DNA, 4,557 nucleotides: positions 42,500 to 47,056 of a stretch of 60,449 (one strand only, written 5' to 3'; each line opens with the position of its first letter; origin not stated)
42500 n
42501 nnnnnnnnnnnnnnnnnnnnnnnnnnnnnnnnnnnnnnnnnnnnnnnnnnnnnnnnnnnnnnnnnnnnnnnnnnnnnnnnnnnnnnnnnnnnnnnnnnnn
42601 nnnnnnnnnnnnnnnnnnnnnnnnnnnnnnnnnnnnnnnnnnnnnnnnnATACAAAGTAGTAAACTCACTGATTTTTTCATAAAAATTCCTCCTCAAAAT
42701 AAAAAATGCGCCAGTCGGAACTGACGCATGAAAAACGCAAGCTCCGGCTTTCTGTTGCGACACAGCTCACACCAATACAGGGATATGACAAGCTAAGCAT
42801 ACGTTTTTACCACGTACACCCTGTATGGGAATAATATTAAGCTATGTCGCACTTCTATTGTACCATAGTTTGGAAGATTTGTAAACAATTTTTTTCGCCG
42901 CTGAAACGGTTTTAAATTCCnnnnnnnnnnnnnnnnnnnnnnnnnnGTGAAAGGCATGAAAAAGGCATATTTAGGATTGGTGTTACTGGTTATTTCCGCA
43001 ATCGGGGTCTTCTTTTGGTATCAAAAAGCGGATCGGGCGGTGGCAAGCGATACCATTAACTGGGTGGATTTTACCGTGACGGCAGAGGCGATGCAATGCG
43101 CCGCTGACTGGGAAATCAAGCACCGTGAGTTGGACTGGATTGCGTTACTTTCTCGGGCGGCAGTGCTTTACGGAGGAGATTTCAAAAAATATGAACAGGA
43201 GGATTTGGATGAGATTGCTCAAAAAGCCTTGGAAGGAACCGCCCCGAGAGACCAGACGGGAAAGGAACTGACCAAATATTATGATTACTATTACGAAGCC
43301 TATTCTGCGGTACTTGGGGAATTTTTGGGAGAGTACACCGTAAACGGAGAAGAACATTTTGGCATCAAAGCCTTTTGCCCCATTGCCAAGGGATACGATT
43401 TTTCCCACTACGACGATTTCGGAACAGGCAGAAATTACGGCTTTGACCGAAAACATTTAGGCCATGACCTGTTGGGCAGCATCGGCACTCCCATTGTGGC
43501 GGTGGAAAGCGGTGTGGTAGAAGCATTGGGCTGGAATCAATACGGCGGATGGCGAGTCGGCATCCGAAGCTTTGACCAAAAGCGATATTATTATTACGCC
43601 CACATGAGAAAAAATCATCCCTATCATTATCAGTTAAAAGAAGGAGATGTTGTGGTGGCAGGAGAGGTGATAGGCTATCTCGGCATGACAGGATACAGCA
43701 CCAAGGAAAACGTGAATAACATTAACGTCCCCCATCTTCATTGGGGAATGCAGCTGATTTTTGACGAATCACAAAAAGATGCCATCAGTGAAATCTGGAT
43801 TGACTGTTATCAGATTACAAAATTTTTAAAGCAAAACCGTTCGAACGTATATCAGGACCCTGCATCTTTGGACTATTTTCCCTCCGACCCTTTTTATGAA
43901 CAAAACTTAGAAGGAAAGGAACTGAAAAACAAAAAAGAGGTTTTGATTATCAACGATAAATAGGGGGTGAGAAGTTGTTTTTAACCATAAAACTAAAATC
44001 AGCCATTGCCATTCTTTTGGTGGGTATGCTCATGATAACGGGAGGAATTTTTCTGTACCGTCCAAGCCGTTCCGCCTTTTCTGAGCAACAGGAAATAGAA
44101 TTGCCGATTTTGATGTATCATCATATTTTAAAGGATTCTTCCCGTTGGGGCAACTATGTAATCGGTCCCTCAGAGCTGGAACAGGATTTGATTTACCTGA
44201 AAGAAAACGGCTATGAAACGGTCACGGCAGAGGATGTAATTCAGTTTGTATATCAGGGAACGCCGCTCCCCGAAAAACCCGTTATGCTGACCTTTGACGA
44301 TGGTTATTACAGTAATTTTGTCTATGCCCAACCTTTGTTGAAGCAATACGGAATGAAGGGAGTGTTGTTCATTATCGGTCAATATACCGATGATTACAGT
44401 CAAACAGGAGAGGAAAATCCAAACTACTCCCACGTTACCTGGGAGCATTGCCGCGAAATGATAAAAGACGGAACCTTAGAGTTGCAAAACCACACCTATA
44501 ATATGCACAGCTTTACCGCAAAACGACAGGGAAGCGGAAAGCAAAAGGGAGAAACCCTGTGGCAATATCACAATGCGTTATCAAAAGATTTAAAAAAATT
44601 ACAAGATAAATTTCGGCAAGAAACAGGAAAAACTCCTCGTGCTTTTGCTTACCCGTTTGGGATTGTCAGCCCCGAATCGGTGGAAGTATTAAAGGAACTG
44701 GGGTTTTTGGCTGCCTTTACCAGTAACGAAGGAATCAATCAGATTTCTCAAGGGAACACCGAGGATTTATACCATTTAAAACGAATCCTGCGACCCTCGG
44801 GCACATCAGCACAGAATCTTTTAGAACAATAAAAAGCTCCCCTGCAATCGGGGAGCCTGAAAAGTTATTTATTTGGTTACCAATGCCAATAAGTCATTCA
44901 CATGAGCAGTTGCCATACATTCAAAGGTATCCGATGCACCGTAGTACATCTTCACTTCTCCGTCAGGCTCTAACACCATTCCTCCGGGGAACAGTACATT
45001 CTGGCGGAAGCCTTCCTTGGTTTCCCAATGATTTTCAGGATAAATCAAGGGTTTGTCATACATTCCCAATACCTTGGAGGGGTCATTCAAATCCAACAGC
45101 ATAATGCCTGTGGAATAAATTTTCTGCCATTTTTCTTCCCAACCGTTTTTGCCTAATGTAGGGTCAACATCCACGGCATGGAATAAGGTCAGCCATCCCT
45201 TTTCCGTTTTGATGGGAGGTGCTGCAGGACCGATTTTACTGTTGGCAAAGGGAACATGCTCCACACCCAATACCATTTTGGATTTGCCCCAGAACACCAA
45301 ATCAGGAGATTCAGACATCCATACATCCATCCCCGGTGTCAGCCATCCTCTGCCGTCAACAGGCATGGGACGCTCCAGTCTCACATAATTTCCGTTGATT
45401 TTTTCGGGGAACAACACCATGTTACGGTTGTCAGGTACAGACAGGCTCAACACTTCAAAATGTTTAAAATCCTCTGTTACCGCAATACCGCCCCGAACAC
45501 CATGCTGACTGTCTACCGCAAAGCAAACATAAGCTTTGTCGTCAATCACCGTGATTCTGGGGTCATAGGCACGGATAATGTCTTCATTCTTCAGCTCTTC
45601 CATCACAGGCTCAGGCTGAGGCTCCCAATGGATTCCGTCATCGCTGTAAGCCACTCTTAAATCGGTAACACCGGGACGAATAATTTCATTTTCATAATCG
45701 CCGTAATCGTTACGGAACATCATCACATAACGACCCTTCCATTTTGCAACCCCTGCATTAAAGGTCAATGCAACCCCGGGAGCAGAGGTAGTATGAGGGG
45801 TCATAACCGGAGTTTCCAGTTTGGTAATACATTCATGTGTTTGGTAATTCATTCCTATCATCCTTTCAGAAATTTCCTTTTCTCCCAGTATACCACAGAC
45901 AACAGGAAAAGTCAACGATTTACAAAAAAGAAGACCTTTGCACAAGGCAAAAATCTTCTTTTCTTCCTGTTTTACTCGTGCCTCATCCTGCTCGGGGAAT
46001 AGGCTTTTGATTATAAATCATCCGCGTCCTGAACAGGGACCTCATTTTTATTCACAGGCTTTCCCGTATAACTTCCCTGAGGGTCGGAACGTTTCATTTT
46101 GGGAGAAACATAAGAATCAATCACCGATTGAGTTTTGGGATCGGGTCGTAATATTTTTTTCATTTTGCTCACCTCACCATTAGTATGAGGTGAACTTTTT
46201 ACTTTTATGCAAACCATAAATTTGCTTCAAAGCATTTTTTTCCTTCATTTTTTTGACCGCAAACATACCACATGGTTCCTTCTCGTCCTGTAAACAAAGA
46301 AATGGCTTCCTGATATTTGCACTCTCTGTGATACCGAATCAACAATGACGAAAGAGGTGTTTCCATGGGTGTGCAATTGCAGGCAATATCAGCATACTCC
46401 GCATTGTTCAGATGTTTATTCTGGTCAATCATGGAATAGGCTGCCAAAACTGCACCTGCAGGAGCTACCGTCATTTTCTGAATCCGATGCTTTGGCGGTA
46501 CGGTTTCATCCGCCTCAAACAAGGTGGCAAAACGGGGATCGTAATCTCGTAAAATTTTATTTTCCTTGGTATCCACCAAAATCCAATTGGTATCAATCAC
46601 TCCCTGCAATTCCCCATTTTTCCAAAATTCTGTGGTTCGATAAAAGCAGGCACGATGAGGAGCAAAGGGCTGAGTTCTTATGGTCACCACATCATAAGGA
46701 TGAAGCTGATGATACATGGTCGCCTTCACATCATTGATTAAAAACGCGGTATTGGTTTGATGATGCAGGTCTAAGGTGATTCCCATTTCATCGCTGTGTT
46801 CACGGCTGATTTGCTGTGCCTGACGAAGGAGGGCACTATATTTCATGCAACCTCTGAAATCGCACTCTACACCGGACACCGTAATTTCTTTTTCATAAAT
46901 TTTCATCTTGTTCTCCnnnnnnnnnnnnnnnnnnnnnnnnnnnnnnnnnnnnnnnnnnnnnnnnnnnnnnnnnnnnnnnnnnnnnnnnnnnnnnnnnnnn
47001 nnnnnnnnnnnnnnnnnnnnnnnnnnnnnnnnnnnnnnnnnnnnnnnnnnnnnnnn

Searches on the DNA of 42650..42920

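Call 6: search_rna_families(source=window, start=42650, end=42920, threshold=evalue, max_evalue=10, show_alignments=3)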
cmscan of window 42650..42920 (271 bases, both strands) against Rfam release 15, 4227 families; matches with E-value up to 10: 5.
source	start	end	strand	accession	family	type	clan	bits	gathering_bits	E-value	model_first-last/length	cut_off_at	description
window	42700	42765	-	RF02871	ncS54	Gene; sRNA;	-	17.5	43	0.12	1-79/79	no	Burkholderia sRNA 54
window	42679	42707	-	RF02597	shuA_thermo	Cis-reg; thermoregulator;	-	17.1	58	6.1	1-32/32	no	shuA/chuA 5' UTR thermoregulator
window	42858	42911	-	RF02679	Pistol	Gene; ribozyme;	-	14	34.5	2.9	1-68/68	no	Pistol ribozyme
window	42667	42705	+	RF01962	RMST_1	Gene; lncRNA;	-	12.7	40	1.1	1-61/61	no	Rhabdomyosarcoma 2 associated transcript conserved region 1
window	42650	42746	+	RF03102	RAGATH-33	Gene; sRNA;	-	11.4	120.4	7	36-113/113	5'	RAGATH-33 RNA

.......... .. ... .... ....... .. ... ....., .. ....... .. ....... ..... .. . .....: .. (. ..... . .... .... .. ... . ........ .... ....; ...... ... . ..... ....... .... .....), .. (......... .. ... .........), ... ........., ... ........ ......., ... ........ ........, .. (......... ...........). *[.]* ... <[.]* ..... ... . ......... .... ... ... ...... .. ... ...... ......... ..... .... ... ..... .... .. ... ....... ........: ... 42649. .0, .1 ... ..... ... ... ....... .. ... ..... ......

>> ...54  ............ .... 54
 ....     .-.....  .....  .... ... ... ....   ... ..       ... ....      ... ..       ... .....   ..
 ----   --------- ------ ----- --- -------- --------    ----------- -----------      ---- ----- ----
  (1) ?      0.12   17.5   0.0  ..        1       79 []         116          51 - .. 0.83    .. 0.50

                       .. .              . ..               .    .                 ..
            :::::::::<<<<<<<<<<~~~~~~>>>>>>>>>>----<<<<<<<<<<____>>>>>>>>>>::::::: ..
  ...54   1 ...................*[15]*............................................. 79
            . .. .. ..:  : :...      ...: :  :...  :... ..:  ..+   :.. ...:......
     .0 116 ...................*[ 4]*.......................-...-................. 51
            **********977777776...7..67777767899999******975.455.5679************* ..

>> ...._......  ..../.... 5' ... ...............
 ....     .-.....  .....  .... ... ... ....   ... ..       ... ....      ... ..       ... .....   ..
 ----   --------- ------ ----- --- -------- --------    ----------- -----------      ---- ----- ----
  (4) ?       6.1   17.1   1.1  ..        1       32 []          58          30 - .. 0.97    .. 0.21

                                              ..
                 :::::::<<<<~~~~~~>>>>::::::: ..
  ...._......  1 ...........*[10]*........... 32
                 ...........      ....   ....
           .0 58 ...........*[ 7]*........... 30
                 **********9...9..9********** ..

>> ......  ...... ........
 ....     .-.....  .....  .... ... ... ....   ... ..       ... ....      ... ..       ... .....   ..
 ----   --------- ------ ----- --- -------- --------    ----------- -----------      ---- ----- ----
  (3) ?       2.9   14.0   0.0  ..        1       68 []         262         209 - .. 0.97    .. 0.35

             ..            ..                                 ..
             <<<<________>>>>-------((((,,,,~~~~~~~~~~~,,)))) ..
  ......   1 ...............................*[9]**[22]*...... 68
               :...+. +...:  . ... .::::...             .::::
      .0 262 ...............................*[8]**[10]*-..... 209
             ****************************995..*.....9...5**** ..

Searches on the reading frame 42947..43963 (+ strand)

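Call 12: search_protein_families(library=pfam, proteins=[window:42947-43963:+])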
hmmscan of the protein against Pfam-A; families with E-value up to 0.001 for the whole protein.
window:42947-43963:+ (338 aa): 1 family
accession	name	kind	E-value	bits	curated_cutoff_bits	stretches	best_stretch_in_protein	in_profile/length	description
PF01551.29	Peptidase_M23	-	2.6e-17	63.2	28.7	1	169-269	2-88/96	Peptidase family M23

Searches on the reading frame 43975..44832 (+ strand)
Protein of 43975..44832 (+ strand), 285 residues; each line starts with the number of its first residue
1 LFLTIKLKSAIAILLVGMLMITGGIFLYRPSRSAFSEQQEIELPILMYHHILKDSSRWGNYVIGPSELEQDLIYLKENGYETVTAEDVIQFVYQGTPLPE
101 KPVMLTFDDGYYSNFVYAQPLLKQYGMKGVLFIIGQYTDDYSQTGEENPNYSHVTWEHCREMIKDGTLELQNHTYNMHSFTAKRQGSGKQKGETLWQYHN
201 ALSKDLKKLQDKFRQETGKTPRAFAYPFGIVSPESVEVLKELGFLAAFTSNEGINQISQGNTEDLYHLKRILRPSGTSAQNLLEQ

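Call 12: search_protein_families(library=pfam, proteins=[window:43975-44832:+])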
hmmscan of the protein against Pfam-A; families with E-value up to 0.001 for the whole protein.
window:43975-44832:+ (285 aa): 2 families
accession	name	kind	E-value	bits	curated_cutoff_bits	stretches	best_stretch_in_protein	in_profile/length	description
PF01522.26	Polysacc_deac_1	-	6.5e-24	84.7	23.1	1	98-244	4-121/124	Polysaccharide deacetylase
PF03065.20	Glyco_hydro_57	-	1.2e-05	25.2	21.2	1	157-261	92-181/291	Glycosyl hydrolase family 57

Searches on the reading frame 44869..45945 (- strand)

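Call 12: search_protein_families(library=pfam, proteins=[window:44869-45945:-])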
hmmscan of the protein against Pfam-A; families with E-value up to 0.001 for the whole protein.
window:44869-45945:- (358 aa): 1 family
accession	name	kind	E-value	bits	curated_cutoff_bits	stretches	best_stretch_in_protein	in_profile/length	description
PF04041.19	Glyco_hydro_130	-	2.4e-44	152.1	26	1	53-356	27-318/320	beta-1,4-mannooligosaccharide phosphorylase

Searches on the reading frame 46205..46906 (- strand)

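Call 12: search_protein_families(library=pfam, proteins=[window:46205-46906:-])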
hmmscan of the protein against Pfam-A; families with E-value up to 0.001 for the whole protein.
window:46205-46906:- (233 aa): 3 families
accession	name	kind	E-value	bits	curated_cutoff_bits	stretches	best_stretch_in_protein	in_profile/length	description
PF01643.23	Acyl-ACP_TE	-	2.2e-11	44.1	23.7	1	3-120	3-122/131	Acyl-ACP thioesterase N-terminal domain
PF20791.3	Acyl-ACP_TE_C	-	9.3e-06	26.2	21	1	157-207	16-70/101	Acyl-ACP thioesterase C-terminal domain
PF13279.12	4HBT_2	-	0.00087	20.2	25.5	0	14-114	5-107/122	Thioesterase-like superfamily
